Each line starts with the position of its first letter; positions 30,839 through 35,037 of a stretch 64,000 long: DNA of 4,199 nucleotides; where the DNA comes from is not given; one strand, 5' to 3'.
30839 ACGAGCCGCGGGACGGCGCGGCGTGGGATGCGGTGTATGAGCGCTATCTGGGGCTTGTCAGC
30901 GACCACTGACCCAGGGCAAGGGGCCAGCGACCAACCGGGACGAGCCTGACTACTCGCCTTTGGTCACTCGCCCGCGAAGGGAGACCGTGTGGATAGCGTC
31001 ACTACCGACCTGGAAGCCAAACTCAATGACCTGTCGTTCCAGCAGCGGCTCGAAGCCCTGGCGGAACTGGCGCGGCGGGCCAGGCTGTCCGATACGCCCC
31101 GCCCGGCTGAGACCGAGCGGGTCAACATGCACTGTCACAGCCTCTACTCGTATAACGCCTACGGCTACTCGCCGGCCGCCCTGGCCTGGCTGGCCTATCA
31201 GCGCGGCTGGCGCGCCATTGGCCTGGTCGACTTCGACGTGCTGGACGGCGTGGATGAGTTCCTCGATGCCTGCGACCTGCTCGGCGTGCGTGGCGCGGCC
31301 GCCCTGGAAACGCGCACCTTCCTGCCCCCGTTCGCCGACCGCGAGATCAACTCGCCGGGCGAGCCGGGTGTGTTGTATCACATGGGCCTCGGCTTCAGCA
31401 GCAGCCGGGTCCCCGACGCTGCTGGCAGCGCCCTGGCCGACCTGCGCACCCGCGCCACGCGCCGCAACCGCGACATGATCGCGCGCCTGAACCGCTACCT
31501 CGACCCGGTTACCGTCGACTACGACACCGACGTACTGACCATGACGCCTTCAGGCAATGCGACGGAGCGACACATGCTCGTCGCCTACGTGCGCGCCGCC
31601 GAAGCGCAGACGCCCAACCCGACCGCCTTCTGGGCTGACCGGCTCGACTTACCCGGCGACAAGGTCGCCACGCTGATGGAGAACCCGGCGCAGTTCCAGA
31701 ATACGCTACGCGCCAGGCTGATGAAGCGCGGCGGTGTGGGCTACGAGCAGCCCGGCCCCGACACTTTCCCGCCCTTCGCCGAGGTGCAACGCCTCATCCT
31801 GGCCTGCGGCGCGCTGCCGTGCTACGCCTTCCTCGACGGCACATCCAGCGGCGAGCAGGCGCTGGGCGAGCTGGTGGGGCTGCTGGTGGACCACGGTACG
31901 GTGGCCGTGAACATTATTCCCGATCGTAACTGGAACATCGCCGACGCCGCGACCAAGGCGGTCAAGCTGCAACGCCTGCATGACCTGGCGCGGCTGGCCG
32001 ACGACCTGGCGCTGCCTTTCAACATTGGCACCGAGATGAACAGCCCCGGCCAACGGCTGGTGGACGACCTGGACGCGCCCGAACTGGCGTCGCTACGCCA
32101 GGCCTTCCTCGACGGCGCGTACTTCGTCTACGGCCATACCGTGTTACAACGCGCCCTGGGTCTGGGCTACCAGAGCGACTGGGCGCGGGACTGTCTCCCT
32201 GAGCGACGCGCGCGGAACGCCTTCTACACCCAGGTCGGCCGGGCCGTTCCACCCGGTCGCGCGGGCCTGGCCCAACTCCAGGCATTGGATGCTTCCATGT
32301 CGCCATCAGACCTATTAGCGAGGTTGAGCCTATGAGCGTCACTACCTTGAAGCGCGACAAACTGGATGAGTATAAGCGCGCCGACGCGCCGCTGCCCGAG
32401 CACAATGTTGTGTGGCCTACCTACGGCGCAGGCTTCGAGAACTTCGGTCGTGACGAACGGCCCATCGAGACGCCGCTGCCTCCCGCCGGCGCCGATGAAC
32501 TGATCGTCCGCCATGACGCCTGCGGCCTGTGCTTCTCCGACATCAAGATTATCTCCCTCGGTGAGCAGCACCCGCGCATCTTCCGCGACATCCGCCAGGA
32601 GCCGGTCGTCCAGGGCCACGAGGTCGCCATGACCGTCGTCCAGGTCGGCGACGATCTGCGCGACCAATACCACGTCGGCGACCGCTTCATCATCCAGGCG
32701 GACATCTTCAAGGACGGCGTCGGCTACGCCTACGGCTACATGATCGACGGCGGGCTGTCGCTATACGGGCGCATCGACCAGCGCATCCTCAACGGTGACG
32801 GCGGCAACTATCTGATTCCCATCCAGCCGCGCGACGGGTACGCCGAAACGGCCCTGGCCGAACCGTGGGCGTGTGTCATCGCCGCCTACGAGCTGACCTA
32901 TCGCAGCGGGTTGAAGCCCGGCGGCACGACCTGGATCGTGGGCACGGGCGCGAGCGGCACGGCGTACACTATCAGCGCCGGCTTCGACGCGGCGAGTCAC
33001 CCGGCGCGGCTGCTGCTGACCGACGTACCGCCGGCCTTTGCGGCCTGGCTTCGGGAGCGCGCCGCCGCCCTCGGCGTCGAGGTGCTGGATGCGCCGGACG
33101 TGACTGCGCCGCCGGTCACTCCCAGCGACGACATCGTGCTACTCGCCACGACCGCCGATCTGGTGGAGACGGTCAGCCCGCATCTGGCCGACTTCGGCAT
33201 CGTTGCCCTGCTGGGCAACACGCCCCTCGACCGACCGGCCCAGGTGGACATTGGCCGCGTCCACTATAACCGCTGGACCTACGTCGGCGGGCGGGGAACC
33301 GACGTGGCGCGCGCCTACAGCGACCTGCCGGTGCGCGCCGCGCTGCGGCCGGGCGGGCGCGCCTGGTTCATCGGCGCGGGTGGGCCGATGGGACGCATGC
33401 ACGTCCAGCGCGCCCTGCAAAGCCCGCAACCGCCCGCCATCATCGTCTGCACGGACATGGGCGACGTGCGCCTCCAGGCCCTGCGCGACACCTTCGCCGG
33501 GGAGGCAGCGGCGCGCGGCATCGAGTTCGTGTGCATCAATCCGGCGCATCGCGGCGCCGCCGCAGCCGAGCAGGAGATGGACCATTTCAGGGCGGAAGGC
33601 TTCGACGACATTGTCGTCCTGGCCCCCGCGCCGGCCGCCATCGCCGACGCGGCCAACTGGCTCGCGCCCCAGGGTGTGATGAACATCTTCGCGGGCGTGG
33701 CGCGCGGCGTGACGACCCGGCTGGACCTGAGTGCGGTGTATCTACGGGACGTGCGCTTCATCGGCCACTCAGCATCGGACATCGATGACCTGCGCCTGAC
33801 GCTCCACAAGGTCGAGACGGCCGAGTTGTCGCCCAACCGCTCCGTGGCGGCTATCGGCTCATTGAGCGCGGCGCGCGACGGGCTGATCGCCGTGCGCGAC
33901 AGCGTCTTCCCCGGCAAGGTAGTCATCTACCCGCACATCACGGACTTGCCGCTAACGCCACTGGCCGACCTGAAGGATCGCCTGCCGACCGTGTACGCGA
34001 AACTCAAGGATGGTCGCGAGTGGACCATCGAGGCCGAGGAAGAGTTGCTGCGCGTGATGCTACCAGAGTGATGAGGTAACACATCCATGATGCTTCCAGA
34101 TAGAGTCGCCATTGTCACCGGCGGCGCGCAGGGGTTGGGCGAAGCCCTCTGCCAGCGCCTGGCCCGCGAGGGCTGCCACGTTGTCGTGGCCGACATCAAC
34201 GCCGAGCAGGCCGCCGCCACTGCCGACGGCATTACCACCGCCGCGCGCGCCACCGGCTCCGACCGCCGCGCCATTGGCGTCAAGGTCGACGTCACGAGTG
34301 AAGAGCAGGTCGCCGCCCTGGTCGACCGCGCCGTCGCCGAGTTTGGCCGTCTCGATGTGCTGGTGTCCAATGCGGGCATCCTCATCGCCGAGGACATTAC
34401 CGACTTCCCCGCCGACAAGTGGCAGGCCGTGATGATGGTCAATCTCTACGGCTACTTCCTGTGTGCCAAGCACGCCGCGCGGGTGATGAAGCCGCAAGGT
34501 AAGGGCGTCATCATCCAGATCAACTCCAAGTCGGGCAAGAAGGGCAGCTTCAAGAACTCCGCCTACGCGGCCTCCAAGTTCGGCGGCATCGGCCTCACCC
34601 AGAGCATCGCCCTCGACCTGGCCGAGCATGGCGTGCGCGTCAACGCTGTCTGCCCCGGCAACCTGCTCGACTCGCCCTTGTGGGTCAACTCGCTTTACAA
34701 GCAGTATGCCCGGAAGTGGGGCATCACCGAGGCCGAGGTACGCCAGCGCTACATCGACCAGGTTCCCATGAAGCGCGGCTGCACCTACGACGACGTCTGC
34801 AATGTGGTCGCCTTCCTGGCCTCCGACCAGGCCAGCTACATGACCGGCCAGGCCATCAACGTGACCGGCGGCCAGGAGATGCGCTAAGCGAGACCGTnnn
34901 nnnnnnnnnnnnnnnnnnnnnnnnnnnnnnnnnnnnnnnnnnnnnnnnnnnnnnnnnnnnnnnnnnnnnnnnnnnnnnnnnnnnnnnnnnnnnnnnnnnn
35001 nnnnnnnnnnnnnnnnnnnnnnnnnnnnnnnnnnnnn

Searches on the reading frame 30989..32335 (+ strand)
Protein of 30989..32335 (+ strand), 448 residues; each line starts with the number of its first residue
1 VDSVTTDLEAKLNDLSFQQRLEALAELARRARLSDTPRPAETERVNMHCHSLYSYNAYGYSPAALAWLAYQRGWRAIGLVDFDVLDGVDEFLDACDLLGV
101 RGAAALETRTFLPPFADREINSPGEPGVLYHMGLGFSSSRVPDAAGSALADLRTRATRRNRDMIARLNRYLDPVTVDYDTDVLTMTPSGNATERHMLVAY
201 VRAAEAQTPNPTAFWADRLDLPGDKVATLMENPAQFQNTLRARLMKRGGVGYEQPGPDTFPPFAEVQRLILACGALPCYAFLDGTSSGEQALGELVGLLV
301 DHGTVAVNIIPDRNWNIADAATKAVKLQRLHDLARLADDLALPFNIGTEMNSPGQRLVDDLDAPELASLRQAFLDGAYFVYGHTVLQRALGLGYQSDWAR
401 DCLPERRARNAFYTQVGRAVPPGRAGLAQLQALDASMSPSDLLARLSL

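Call 8: search_protein_families(library=pfam, proteins=[window:30989-32335:+], max_evalue=0.001)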
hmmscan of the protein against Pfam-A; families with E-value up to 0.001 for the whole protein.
window:30989-32335:+ (448 aa): 0 families

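Call 62: search_protein_families(library=ncbifam, proteins=[window:30989-32335:+], max_evalue=0.00001)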
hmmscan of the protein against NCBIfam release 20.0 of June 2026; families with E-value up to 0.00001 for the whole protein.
window:30989-32335:+ (448 aa): 0 families

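Call 73: search_protein_families(library=pfam, proteins=[window:30989-32335:+], max_evalue=1)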
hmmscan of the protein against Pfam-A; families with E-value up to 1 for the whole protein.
window:30989-32335:+ (448 aa): 1 family
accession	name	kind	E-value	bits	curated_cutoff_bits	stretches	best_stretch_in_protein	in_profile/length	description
PF02811.25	PHP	-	0.043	14.6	26.4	1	47-106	2-61/164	PHP domain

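Call 74: search_solved_structures(query=window:30989-32335:+, max_evalue=1)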
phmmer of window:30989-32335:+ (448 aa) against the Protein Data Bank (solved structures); distinct sequences matched with E-value up to 1: 2.
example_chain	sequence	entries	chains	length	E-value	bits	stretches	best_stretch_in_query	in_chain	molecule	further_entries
3e0f_A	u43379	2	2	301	0.052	15.7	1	45-206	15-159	Putative Metal-dependent Phosphoesterase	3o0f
3plw_A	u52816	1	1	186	0.83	11.7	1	246-299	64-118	Recombination enhancement function protein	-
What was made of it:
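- Tried and rejected: orf448 at the operon end could not be assigned; only a weak PHP-domain resemblance was found (calls 73, 74).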

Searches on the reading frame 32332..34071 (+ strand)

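Call 76: search_protein_families(library=pfam, proteins=[window:32332-34071:+], max_evalue=0.001)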
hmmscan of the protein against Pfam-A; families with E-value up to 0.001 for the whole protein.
window:32332-34071:+ (579 aa): 2 families
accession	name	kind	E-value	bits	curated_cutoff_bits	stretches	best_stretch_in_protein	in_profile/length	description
PF08240.17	ADH_N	-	1.1e-09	38.9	23.5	1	53-123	1-64/104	Alcohol dehydrogenase GroES-like domain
PF00107.32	ADH_zinc_N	-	2.9e-05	24.5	31.8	0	371-489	17-122/129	Zinc-binding dehydrogenase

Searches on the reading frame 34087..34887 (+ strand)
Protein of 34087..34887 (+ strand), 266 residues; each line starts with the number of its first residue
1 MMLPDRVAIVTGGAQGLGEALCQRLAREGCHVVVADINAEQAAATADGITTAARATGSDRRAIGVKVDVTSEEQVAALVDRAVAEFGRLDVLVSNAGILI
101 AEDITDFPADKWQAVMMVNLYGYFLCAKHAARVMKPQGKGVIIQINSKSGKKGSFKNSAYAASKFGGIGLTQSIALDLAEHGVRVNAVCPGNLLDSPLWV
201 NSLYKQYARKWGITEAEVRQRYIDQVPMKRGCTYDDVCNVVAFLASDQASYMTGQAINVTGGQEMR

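Call 76: search_protein_families(library=pfam, proteins=[window:34087-34887:+], max_evalue=0.001)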
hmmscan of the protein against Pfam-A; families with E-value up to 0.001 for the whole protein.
window:34087-34887:+ (266 aa): 4 families
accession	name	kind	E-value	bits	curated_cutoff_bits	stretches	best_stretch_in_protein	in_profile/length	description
PF00106.31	adh_short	-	1.4e-58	198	26.6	1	6-193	1-182/195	short chain dehydrogenase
PF13561.12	adh_short_C2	-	1.9e-56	191.7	27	1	14-262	3-234/236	Enoyl-(Acyl carrier protein) reductase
PF08659.16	KR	-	3.4e-10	40.6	22.6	1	9-163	4-152/180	KR domain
PF23441.1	SDR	-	2.9e-09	37.2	27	1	7-212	9-212/258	SDR-like rossmann domain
